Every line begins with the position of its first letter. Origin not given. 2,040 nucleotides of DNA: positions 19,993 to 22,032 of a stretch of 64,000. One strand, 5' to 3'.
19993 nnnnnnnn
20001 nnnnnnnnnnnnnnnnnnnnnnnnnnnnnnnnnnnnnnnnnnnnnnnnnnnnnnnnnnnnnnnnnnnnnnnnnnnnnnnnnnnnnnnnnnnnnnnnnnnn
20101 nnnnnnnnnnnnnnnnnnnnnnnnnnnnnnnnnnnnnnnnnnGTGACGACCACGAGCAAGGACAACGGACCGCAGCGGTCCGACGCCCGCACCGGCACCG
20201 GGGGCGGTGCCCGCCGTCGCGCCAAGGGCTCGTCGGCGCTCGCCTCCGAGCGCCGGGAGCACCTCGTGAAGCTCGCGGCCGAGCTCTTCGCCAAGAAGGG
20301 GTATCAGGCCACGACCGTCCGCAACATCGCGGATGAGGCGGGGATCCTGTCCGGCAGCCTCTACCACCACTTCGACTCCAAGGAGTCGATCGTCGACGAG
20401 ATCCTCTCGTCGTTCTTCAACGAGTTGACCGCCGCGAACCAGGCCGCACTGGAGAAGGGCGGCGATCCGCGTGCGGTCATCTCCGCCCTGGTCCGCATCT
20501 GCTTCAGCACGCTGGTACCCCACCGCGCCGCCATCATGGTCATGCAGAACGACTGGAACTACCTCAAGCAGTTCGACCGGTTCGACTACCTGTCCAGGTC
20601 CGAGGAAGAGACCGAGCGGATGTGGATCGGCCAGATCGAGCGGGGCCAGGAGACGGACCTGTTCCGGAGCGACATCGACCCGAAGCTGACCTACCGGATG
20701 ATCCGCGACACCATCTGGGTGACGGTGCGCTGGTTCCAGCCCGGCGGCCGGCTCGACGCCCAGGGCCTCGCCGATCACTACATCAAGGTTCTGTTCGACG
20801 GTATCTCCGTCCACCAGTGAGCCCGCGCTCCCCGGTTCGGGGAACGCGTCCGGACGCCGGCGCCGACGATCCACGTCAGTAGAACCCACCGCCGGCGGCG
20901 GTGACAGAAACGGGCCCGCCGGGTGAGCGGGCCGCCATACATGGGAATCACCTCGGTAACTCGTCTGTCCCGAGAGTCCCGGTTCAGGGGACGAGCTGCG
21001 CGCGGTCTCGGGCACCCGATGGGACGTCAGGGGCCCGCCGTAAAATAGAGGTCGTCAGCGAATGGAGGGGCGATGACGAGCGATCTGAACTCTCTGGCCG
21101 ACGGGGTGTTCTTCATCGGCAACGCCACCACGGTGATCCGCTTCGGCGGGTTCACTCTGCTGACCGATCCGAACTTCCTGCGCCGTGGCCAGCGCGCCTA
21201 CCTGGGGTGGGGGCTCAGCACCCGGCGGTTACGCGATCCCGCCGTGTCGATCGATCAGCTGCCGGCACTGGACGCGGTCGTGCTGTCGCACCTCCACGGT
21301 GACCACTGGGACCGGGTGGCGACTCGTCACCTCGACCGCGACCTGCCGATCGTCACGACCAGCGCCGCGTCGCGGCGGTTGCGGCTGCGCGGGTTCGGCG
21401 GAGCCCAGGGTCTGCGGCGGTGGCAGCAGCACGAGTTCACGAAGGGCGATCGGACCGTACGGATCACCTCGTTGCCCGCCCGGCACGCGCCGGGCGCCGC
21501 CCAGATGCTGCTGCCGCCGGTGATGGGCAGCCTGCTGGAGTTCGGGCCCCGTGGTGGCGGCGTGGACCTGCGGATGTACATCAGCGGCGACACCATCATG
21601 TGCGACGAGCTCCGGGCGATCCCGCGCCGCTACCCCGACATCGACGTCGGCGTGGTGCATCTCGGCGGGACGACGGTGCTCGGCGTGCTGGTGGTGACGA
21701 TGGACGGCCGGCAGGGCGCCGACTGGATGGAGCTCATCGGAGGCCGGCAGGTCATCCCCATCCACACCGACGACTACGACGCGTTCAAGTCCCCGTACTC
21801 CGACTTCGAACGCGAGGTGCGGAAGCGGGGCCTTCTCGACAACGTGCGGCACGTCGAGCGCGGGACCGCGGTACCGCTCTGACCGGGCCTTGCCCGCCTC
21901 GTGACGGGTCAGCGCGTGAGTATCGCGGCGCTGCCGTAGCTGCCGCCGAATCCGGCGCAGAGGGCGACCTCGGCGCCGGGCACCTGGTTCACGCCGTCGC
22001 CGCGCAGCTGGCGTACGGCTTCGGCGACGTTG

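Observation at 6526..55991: Dispersed, expanded KstR2 regulon marked by eight operators over ~50 kb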

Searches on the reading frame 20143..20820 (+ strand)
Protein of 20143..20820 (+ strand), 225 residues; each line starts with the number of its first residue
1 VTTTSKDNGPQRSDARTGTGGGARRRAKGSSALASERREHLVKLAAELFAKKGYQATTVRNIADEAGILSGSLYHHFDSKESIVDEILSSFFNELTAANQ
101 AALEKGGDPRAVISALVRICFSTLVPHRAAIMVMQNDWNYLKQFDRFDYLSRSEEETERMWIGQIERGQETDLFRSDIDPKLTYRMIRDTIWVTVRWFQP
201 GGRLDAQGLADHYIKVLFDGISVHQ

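Call 7: find_encoding_contigs(protein=window:20143-20820:+, flank=10000, max_places=4)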
Protein window:20143-20820:+ (225 aa): no gene with exactly this product is on record in the collection.

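Call 10: search_protein_families(library=pfam, proteins=[window:20143-20820:+])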
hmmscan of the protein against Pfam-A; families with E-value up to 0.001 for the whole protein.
window:20143-20820:+ (225 aa): 2 families
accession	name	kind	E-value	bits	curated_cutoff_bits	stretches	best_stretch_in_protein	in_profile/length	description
PF00440.29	TetR_N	-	8.1e-18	64.4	24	1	42-87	2-47/47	Bacterial regulatory proteins, tetR family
PF17932.6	TetR_C_24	-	2e-16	60.7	26.4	1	107-221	2-114/114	Tetracyclin repressor-like, C-terminal domain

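Call 14: search_solved_structures(query=window:20143-20820:+, max_evalue=0.001, show_alignments=2)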
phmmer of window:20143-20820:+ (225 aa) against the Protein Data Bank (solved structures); distinct sequences matched with E-value up to 0.001: 165 (the best 60 are shown).
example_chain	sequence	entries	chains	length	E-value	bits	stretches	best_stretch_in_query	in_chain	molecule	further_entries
2ibd_A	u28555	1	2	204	1.3e-51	178.5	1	34-222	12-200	Possible transcriptional regulator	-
4w1u_A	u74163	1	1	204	1.4e-46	162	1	34-222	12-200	HTH-type transcriptional repressor KstR2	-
4w97_A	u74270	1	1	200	1.6e-46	161.8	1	35-222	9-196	HTH-type transcriptional repressor KstR2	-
4mxm_A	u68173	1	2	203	5.6e-20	75.1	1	36-214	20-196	Transcriptional regulator I2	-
4mo7_A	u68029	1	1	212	6.7e-20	74.8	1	36-214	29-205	Transcriptional regulator I2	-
3dcf_A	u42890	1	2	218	2.1e-19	73.2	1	25-220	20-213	transcriptional regulator of the TetR/AcrR family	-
3vpr_A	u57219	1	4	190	8.4e-19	71.2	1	37-221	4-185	Transcriptional regulator, TetR family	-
9b7y_A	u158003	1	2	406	2.1e-15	60.2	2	35-147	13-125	Transcriptional repressor Mce3R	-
5e57_A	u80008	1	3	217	6.6e-12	48.7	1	37-118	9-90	Transcription regulator AmtR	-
3ccy_A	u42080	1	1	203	1.1e-11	47.9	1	30-220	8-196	Putative TetR-family transcriptional regulator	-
7jnp_A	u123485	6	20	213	1.8e-10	44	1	33-224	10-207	HTH-type transcriptional regulator MtrR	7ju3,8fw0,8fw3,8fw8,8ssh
3ppb_A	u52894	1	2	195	2.4e-10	43.6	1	36-110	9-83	putative tetR family transcription regulator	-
6of0_A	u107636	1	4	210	2.6e-10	43.5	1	34-224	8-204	HTH-type transcriptional regulator MtrR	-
2eh3_A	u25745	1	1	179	6.8e-10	42.1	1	38-100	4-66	Transcriptional regulator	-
4g12_A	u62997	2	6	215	2e-09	40.6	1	18-165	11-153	Probable transcriptional regulatory protein (Probably TETR-FAMILY)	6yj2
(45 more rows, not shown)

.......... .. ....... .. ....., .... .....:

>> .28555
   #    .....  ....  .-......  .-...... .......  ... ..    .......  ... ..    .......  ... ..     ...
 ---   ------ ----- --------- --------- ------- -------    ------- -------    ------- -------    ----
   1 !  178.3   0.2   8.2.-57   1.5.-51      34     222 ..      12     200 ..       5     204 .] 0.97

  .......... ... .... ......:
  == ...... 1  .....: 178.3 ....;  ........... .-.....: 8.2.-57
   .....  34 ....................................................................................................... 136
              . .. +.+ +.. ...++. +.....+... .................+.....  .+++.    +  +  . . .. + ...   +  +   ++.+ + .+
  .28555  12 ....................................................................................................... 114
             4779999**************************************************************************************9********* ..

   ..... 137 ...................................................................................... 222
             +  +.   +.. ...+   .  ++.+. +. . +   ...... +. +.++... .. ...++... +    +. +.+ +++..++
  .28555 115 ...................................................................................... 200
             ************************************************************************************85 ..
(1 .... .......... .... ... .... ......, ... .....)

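Call 15: search_protein_families(library=ncbifam, proteins=[window:20143-20820:+], max_evalue=0.00001)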
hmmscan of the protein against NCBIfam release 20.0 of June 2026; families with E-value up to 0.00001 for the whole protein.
window:20143-20820:+ (225 aa): 17 families
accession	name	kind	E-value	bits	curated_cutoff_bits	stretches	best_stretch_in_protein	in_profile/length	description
NF050111.1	TransRegSACE7040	equivalog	6.1e-19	68.7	250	1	36-164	1-128/186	SACE_7040 family transcriptional regulator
NF041196.1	ScbR_bind_reg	equivalog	4.7e-15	56.3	150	1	36-106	6-76/191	ScbR family autoregulator-binding transcription factor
NF053878.1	FATransRegFadRBac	equivalog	3.1e-14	53.2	200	1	38-222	5-189/190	fatty acid metabolism transcriptional regulator FadR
TIGR03384.1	betaine_BetI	equivalog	5e-14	52.4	201.3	1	34-131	6-103/189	choline-binding transcriptional repressor BetI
NF053731.1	TransRegFasRMycb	equivalog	8.8e-13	48.5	330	1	34-122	9-97/199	HTH-type transcriptional activator FasR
NF001978.0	PRK00767.1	equivalog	5.5e-12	45.9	118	1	37-132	10-106/197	transcriptional regulator BetI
NF051852.1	efflux_TF_MtrR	exception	6.7e-12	45.6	280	1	34-106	8-80/205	multidrug efflux system transcriptional repressor MtrR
NF037937.1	septum_RefZ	equivalog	1.7e-11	44.3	180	1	38-104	1-67/195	forespore capture DNA-binding protein RefZ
NF007949.0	PRK10668.1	equivalog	4.1e-10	39.5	271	1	32-123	7-99/216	multidrug efflux transporter transcriptional repressor AcrR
NF011572.0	PRK14996.1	equivalog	1.7e-09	37.8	144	1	35-101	7-73/192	TetR family transcriptional regulator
TIGR03968.1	mycofact_TetR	equivalog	4.1e-09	36.3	224.9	1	35-96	8-69/190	mycofactocin system transcriptional regulator MftR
NF007430.0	PRK09975.1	equivalog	5.9e-09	35.4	274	1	28-88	3-63/220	acrEF/envCD operon transcriptional regulator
NF051457.1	acryl_TF_AcuR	equivalog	1.1e-08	34.6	247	1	26-92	7-73/204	acrylate utilization transcriptional regulator AcuR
NF058643.1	TranRegCurRPseudo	equivalog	2.2e-08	34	300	1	36-103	7-74/193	TetR family transcriptional repressor CurR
NF053516.1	TranRepPrsAVib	equivalog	3.8e-08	33.4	300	1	36-105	6-75/208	TetR family transcriptional repressor PsrA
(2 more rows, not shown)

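Call 16: find_related_loci(query=window:20143-20820:+, collection=genome_contigs, flank=10000)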
Query window:20143-20820:+ (225 aa) in genome_contigs; peptide patterns used: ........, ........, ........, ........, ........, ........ (x = any residue, [..] = any of these).
599 stretches matched a pattern (row limit reached: there are more); 586 encode a relative of the query (tblastn E <= 1e-3); the best 80 are kept; 80 distinct loci.
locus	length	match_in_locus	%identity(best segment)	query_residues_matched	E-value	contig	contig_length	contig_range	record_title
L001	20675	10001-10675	86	1-225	5e-133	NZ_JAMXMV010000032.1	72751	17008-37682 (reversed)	Actinoallomurus soli strain WRP6H-15 NODE_32_length_72751_cov_14.140147, whole genome shotgun sequence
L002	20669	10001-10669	85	1-225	3e-123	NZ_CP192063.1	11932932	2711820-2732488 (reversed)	Actinoallomurus sp. CA-150999 chromosome, complete genome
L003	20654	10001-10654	82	1-223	4e-117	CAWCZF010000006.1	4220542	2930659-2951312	MAG: uncultured Actinomycetota bacterium isolate MFD01213.bin.2.184 genome assembly, contig: contig_3138, whole genome s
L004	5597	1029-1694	79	1-224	1e-115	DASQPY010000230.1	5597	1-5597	MAG TPA_asm: Actinoallomurus sp. isolate SMAG_U10842 k141_40481, whole genome shotgun sequence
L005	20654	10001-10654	76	1-224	2e-113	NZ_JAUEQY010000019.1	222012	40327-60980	Actinomadura sp. DC4 NODE_19_length_222012_cov_60.465597, whole genome shotgun sequence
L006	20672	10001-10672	75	1-224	5e-113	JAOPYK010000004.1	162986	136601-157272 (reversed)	MAG: Streptosporangiaceae bacterium isolate RYN_225 scaffold_206048, whole genome shotgun sequence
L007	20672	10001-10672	74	1-224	4e-112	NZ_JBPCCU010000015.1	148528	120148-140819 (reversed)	Actinomadura scrupuli strain KCTC 19488 contig15, whole genome shotgun sequence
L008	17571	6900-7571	72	1-224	7e-110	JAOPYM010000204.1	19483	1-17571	MAG: Actinomycetes bacterium isolate RYN_227 scaffold_120900, whole genome shotgun sequence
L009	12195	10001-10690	71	1-224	8e-109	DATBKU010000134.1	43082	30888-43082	MAG TPA_asm: Streptosporangiaceae bacterium isolate SMAG_U3954 k141_1386906, whole genome shotgun sequence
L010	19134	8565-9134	83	33-222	1e-108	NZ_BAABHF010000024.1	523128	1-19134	Actinoallomurus oryzae strain JCM 17933 sequence024, whole genome shotgun sequence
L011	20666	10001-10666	71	1-224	3e-108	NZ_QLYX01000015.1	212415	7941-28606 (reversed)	Actinomadura craniellae strain LHW63021 contig15, whole genome shotgun sequence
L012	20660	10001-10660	71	3-224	1e-107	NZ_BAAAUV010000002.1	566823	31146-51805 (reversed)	Actinocorallia longicatena strain JCM 9377 sequence02, whole genome shotgun sequence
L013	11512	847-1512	70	1-224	3e-107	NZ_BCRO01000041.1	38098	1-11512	Actinomadura hibisca NBRC 15177, whole genome shotgun sequence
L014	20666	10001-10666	71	1-224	3e-107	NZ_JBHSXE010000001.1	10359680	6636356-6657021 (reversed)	Actinomadura yumaensis strain JCM 3369 GCM70025891_17, whole genome shotgun sequence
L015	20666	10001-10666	70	1-224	4e-107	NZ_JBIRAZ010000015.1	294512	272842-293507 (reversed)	Actinomadura sp. 6N118 contig_15, whole genome shotgun sequence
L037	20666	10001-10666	67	1-224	9e-102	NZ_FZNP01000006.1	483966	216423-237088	Actinomadura mexicana strain DSM 44485, whole genome shotgun sequence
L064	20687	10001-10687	61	1-222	4e-89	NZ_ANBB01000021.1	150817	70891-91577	Nocardiopsis potens DSM 45234 contig_21, whole genome shotgun sequence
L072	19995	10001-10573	65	31-221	4e-84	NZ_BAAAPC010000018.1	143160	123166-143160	Nocardiopsis rhodophaea strain JCM 15313 sequence18, whole genome shotgun sequence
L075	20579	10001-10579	55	30-221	1e-68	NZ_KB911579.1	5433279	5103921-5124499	Salinispora oceanensis strain DSM 45547 SALPAC4DRAFT_scaffold1.1, whole genome shotgun sequence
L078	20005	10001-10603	52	21-222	2e-66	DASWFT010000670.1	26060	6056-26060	MAG TPA_asm: Streptosporangiaceae bacterium isolate SMAG_U2796 k141_620147, whole genome shotgun sequence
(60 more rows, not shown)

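Call 37: search_protein_families(library=pfam, proteins=[L075:13523-14269:+, L075:14287-15141:+, L075:15138-15869:+, L075:15922-16983:+, L075:11769-13289:-, L075:5116-6708:-, L014:18048-19676:+, L014:13411-15396:-, L014:11026-12915:-, L037:9276-9854:-])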
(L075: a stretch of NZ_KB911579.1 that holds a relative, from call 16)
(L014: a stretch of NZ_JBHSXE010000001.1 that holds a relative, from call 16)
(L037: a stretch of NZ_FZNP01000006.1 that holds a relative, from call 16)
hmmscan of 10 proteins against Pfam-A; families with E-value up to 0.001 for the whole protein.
L075:13523-14269:+ (248 aa): 2 families
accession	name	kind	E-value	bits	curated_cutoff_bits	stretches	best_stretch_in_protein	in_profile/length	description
PF00378.25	ECH_1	-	1.4e-42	146.2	27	1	12-208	7-206/251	Enoyl-CoA hydratase/isomerase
PF16113.10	ECH_2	-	1e-24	88.1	27.2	1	21-192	12-188/335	Enoyl-CoA hydratase/isomerase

L075:14287-15141:+ (284 aa): 1 family
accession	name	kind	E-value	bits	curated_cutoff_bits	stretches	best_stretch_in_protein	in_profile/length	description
PF01144.29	CoA_trans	-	4.9e-32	111.5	23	1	9-209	1-199/217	Coenzyme A transferase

L075:15138-15869:+ (243 aa): 1 family
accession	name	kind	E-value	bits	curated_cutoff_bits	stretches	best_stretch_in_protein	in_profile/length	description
PF01144.29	CoA_trans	-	5.6e-09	36.1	23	1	83-201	104-216/217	Coenzyme A transferase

L075:15922-16983:+ (353 aa): 3 families
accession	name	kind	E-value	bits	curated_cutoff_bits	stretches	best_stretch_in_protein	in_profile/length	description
PF03060.21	NMO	-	3e-85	287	28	2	82-339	103-329/331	Nitronate monooxygenase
PF00478.31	IMPDH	-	3e-11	43.4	25.6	1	5-208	23-249/345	IMP dehydrogenase / GMP reductase domain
PF01070.24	FMN_dh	-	0.0002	20.9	24.9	1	125-199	230-306/350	FMN-dependent dehydrogenase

L075:11769-13289:- (506 aa): 1 family
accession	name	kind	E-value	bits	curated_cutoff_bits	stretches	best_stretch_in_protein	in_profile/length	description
PF00171.27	Aldedh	-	1.9e-159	531.6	23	1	29-497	1-461/461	Aldehyde dehydrogenase family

L075:5116-6708:- (530 aa): 3 families
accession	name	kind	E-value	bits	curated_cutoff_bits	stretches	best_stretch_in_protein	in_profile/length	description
PF04055.27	Radical_SAM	-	8.4e-22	78.5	29.5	1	102-265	2-163/166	Radical SAM superfamily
PF23545.1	Zn_ribbon_HMPTM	-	8.1e-18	64.1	27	1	10-52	2-44/45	HMPTM N-terminal zinc ribbon domain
PF13353.11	Fer4_12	-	0.00075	20.2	22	1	105-186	13-94/137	4Fe-4S single cluster domain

L014:18048-19676:+ (542 aa): 1 family
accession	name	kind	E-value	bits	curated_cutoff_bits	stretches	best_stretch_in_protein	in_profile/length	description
PF09924.15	LPG_synthase_C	-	5.2e-65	219.9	27.5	1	211-500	4-297/298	Phosphatidylglycerol lysyltransferase, C-terminal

L014:13411-15396:- (661 aa): 6 families
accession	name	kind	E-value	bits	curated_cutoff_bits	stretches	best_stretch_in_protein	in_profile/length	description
PF00072.30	Response_reg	-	1e-25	90.5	30.2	1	442-556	1-111/111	Response regulator receiver domain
PF07730.19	HisKA_3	-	1.6e-17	64.3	24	1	193-258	2-67/68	Histidine kinase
PF00196.25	GerE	-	5.9e-15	55.1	23.5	1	593-648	2-57/57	Bacterial regulatory proteins, luxR family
PF02518.31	HATPase_c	-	5e-08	33.8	26.4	1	320-414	6-108/111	Histidine kinase-, DNA gyrase B-, and HSP90-like ATPase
PF08281.18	Sigma70_r4_2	-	1.5e-05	25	25.7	1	591-636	8-54/54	Sigma-70, region 4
PF13581.12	HATPase_c_2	-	0.0004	20.8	27.4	1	323-389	35-107/127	Histidine kinase-like ATPase domain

L014:11026-12915:- (629 aa): 1 family
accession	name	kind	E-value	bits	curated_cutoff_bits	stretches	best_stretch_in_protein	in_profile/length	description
PF03176.21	MMPL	-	2.9e-68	230.7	20.5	2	46-357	5-331/333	MMPL family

L037:9276-9854:- (192 aa): 3 families
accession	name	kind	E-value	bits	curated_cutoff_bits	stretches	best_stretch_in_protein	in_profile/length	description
PF00702.32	Hydrolase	-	2.6e-13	51.2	26.4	1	2-173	4-189/191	haloacid dehalogenase-like hydrolase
PF13419.12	HAD_2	-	2.7e-08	34.6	23.8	1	84-177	82-174/178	Haloacid dehalogenase-like hydrolase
PF13242.12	Hydrolase_like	-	0.00082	19.7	22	0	137-180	3-47/75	HAD-hyrolase-like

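Call 38: search_protein_families(library=pfam, proteins=[L001:14930-15706:+, L001:15915-16406:+, L001:16552-17496:+, L001:17823-19058:-, L064:10809-11945:+, L072:7661-8506:+])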
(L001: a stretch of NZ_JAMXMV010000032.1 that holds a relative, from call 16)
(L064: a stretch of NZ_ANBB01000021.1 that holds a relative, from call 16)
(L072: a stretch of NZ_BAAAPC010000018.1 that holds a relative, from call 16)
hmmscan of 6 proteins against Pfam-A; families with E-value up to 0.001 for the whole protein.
L001:14930-15706:+ (258 aa): 2 families
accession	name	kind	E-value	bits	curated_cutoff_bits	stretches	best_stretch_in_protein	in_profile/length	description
PF04672.18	Methyltransf_19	-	4.3e-91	305.6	26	1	2-244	5-249/268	S-adenosyl methyltransferase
PF04072.20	LCM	-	9.4e-06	26.1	22.3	1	35-162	53-178/187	Leucine carboxyl methyltransferase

L001:15915-16406:+ (163 aa): 5 families
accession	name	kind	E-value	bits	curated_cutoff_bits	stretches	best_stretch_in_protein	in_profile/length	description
PF13404.12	HTH_AsnC-type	-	4.7e-15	55.6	27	1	1-42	1-42/42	AsnC-type helix-turn-helix domain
PF13412.12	HTH_24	-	2.2e-14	53.2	21.9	1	1-48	1-48/48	Winged helix-turn-helix DNA-binding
PF01037.27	AsnC_trans_reg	-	1.2e-12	47.9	25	1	69-139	3-71/73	Lrp/AsnC ligand binding domain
PF09339.16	HTH_IclR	-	0.00022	21.4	22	1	7-47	7-48/52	IclR helix-turn-helix domain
PF01047.28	MarR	-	0.00056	20.2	24.6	0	7-48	7-48/59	MarR family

L001:16552-17496:+ (314 aa): 1 family
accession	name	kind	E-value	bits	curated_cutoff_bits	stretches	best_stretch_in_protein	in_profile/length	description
PF00892.27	EamA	-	3.4e-30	105.5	28.2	2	142-275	2-134/135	EamA-like transporter family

L001:17823-19058:- (411 aa): 2 families
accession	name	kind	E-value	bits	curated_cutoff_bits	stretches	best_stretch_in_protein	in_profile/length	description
PF01979.26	Amidohydro_1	-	3.1e-35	122.5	25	1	55-384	1-345/345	Amidohydrolase family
PF07969.17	Amidohydro_3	-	4.5e-26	92.8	29.7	2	112-384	168-471/472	Amidohydrolase family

L064:10809-11945:+ (378 aa): 1 family
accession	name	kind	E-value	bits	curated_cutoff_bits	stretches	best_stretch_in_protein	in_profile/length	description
PF05050.19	Methyltransf_21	-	3.5e-12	47.2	22.7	1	177-337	1-173/173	Methyltransferase FkbM domain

L072:7661-8506:+ (281 aa): 0 families

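Call 62: find_homologous_proteins(query=L078:16468-17325:+, max_evalue=1e-40)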
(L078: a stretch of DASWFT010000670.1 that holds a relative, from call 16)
Query L078:16468-17325:+ (285 aa): 7998 proteins with E <= 1e-40 among 8000 candidates; the best 120 are listed.
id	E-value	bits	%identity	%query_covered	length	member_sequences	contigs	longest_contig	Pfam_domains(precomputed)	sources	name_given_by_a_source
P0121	1.7e-181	620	98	99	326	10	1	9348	PF01144.30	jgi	-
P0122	6.0e-179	612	95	100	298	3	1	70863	PF01144.30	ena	-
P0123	2.0e-175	600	95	99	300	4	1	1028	PF01144.30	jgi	jgi:glutaconate CoA-transferase subunit A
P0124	1.1e-165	568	89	99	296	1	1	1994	PF01144.30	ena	-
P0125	1.4e-163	561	87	99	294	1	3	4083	PF01144.30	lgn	-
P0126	1.4e-163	561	87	99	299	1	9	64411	PF01144.30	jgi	jgi:glutaconate CoA-transferase subunit A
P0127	1.6e-163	561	87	99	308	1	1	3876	PF01144.30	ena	-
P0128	9.3e-163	559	87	99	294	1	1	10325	PF01144.30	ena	-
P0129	2.1e-162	557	87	99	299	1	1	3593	PF01144.30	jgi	jgi:glutaconate CoA-transferase subunit A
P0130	2.2e-162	557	87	99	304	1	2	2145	PF01144.30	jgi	jgi:glutaconate CoA-transferase subunit A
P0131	1.0e-161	555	88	97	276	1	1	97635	PF01144.30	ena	-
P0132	2.3e-161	554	86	99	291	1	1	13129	PF01144.30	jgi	jgi:glutaconate CoA-transferase, subunit A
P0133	4.5e-161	553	87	99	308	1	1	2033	PF01144.30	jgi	jgi:glutaconate CoA-transferase, subunit A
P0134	5.1e-161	553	86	99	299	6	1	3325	PF01144.30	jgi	jgi:glutaconate CoA-transferase, subunit A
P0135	1.5e-160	551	86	99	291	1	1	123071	PF01144.30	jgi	jgi:glutaconate CoA-transferase subunit A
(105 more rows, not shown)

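Call 70: search_protein_families(library=pfam, proteins=[L072:10660-11382:+, L072:11510-12481:+], max_evalue=0.01)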
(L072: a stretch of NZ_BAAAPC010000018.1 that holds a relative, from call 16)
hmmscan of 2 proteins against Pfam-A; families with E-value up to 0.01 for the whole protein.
L072:10660-11382:+ (240 aa): 1 family
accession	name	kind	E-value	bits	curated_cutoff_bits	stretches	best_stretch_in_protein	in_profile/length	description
PF08713.17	DNA_alkylation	-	2.8e-55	187.7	21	1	11-229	1-213/213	DNA alkylation repair enzyme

L072:11510-12481:+ (323 aa): 1 family
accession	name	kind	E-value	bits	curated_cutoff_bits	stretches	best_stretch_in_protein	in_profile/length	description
PF05050.19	Methyltransf_21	-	2.5e-12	47.7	22.7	1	119-277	1-173/173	Methyltransferase FkbM domain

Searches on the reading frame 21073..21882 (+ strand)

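Call 10: search_protein_families(library=pfam, proteins=[window:21073-21882:+])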
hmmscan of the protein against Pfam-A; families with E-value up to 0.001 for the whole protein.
window:21073-21882:+ (269 aa): 2 families
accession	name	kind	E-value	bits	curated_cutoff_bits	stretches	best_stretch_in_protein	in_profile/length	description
PF12706.13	Lactamase_B_2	-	7.5e-15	55.5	27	1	50-231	15-199/200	Beta-lactamase superfamily domain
PF13483.12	Lactamase_B_3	-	4.8e-05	23.8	24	1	14-231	4-160/160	Beta-lactamase superfamily domain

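Call 46: search_protein_families(library=ncbifam, proteins=[window:21073-21882:+], max_evalue=1e-20)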
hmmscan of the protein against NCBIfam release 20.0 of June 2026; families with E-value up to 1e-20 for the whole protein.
window:21073-21882:+ (269 aa): 0 families
